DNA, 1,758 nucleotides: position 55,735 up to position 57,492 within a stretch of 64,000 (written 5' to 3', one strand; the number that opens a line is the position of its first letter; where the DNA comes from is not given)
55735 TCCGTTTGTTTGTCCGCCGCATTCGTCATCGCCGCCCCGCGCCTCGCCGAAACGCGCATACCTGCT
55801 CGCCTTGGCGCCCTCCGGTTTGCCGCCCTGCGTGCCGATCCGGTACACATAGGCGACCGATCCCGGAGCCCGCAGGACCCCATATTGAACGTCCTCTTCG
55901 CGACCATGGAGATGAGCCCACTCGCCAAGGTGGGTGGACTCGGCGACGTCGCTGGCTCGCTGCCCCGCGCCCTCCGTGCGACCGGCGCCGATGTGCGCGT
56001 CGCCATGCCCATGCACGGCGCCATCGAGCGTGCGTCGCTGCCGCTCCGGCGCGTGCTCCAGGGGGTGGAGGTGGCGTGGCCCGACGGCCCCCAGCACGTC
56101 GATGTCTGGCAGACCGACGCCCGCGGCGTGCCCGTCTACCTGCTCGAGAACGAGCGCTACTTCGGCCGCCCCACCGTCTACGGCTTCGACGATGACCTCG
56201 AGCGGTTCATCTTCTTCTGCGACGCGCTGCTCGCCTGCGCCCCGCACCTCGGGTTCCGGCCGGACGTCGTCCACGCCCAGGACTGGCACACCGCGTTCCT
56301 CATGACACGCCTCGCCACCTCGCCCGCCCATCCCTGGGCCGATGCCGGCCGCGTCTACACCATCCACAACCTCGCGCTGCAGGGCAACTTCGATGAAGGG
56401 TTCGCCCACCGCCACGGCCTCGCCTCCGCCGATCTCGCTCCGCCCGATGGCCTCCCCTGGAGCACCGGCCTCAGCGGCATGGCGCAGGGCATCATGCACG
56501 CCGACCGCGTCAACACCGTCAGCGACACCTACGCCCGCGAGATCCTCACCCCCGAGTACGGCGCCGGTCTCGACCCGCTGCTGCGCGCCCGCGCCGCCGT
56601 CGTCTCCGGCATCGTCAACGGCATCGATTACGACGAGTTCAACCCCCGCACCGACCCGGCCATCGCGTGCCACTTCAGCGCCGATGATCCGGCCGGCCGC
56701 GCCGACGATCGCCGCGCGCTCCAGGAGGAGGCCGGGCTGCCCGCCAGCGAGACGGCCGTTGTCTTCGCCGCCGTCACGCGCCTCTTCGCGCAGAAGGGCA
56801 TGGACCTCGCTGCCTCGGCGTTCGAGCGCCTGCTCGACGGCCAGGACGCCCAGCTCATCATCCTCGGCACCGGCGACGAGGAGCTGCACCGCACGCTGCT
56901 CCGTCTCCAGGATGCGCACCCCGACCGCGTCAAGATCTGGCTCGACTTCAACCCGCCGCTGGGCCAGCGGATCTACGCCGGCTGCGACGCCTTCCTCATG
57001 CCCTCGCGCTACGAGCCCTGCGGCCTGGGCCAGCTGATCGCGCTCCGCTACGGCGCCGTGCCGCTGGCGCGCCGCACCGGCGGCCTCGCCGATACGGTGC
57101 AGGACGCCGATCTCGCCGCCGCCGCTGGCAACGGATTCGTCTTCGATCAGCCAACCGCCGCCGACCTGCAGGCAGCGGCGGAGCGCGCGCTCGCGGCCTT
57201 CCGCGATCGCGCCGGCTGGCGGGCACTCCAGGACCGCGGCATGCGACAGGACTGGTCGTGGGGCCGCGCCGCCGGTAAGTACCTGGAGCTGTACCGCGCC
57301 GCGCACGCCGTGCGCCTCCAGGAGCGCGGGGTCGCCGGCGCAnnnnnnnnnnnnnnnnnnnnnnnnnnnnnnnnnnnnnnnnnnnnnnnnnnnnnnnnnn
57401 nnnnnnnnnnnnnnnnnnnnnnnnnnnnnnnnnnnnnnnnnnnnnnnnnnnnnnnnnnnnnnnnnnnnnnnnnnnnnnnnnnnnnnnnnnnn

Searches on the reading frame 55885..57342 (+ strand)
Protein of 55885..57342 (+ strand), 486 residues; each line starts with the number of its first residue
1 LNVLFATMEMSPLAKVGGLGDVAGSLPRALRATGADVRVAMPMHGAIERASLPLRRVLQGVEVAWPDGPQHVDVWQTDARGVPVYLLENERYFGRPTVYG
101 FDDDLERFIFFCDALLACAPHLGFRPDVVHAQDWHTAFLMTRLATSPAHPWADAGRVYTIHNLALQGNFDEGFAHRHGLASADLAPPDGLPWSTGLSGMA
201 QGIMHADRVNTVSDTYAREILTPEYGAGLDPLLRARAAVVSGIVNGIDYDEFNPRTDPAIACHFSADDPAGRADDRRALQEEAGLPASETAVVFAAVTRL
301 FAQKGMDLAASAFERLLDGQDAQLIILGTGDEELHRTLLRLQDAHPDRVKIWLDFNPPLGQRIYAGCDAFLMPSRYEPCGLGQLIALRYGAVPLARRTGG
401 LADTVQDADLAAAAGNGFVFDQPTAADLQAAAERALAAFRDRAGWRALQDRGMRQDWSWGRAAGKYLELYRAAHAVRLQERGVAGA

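Call 13: find_related_loci(query=window:55885-57342:+, collection=genome_contigs, flank=4000)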
Query window:55885-57342:+ (486 aa) in genome_contigs; peptide patterns used: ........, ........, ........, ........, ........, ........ (x = any residue, [..] = any of these).
600 stretches matched a pattern (row limit reached: there are more); 571 encode a relative of the query (tblastn E <= 1e-3); the best 80 are kept; 80 distinct loci.
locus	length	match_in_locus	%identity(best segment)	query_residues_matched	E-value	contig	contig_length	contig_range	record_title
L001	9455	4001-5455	76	1-485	0e+0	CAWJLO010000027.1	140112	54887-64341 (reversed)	MAG: uncultured Chloroflexia bacterium isolate MFD02416.bin.1.78 genome assembly, contig: contig_63757, whole genome sho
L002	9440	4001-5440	73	1-479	0e+0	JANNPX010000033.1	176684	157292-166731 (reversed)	MAG: Chloroflexota bacterium isolate SOY_31_metabat_89 SOY_31_k141_3068959, whole genome shotgun sequence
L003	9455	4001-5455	69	1-481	0e+0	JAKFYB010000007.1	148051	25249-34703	MAG: Dehalococcoidia bacterium isolate ND5_Bin_30 ND5_0000077, whole genome shotgun sequence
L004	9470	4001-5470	68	1-486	0e+0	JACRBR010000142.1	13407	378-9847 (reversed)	MAG: Chloroflexi bacterium isolate NC_groundwater_1625_Pr3_B-0.1um_67_9 SR-2_scaffold_141_1689466, whole genome shotgun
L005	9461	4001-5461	68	1-483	0e+0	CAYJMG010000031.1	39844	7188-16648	MAG TPA_asm: uncultured Dehalococcoidia bacterium isolate ERP124720_co1_124 genome assembly, contig: NODE_1370_length_39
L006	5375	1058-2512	68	1-481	0e+0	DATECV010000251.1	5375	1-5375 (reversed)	MAG TPA_asm: Dehalococcoidia bacterium isolate SMAG_U8281 k141_2352676, whole genome shotgun sequence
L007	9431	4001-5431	69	1-478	0e+0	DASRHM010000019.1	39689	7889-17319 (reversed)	MAG TPA_asm: Dehalococcoidia bacterium isolate SMAG_U10084 k141_18526, whole genome shotgun sequence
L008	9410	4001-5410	65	1-471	0e+0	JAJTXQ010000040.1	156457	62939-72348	MAG: Dehalococcoidia bacterium isolate DTUCFX13 40-Genome44, whole genome shotgun sequence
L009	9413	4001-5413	72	1-470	0e+0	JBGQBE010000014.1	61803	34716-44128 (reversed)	MAG: Dehalococcoidia bacterium isolate OBJ2_061818_130_14 k141_1594170_length_61803_cov_21.3606, whole genome shotgun se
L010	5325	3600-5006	60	1-470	2e-174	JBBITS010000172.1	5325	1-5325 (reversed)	MAG: Chloroflexota bacterium isolate STF170223_bin_401 NODE_5766_length_5325_cov_4.001708, whole genome shotgun sequence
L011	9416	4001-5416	71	1-473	0e+0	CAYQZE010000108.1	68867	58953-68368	MAG TPA_asm: uncultured Dehalococcoidia bacterium isolate binchicken_co165_361 genome assembly, contig: k141_1129357, wh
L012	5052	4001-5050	61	1-351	3e-136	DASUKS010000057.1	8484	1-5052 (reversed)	MAG TPA_asm: Dehalococcoidia bacterium isolate SMAG_U1522 k141_749960, whole genome shotgun sequence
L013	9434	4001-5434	44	1-479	2e-123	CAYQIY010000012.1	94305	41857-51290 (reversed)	MAG TPA_asm: uncultured Pseudomonadota bacterium isolate SRP241326_co3_322 genome assembly, contig: NODE_400_length_9430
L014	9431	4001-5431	40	1-473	9e-121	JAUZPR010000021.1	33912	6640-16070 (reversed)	MAG: Bacillota bacterium isolate bin149(14d) MHFJPFEE_21, whole genome shotgun sequence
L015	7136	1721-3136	41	1-471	2e-116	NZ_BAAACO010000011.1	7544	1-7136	Clostridium nitritogenes strain JCM 6485 sequence11, whole genome shotgun sequence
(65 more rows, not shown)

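Call 55: search_protein_families(library=pfam, proteins=[window:55885-57342:+], max_evalue=0.001)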
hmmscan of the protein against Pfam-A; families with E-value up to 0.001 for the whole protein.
window:55885-57342:+ (486 aa): 6 families
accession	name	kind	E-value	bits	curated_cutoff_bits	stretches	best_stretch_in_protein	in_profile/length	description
PF08323.17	Glyco_transf_5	-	1.1e-70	238.6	22.7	1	2-234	1-238/239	Starch synthase catalytic domain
PF00534.26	Glycos_transf_1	-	1.5e-16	60.8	26.4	1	286-437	10-157/172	Glycosyl transferases group 1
PF13692.12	Glyco_trans_1_4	-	8.1e-13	49.3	27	1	293-436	3-140/142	Glycosyl transferases group 1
PF13579.12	Glyco_trans_4_4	-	1.2e-09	39.1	29.7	1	17-221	1-143/158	Glycosyl transferase 4-like domain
PF13439.12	Glyco_transf_4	-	1.4e-06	28.8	28.5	1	16-221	1-149/170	Glycosyltransferase Family 4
PF20706.3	GT4-conflict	-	3.3e-06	26.8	26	1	295-463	201-382/385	Family 4 Glycosyltransferase in conflict systems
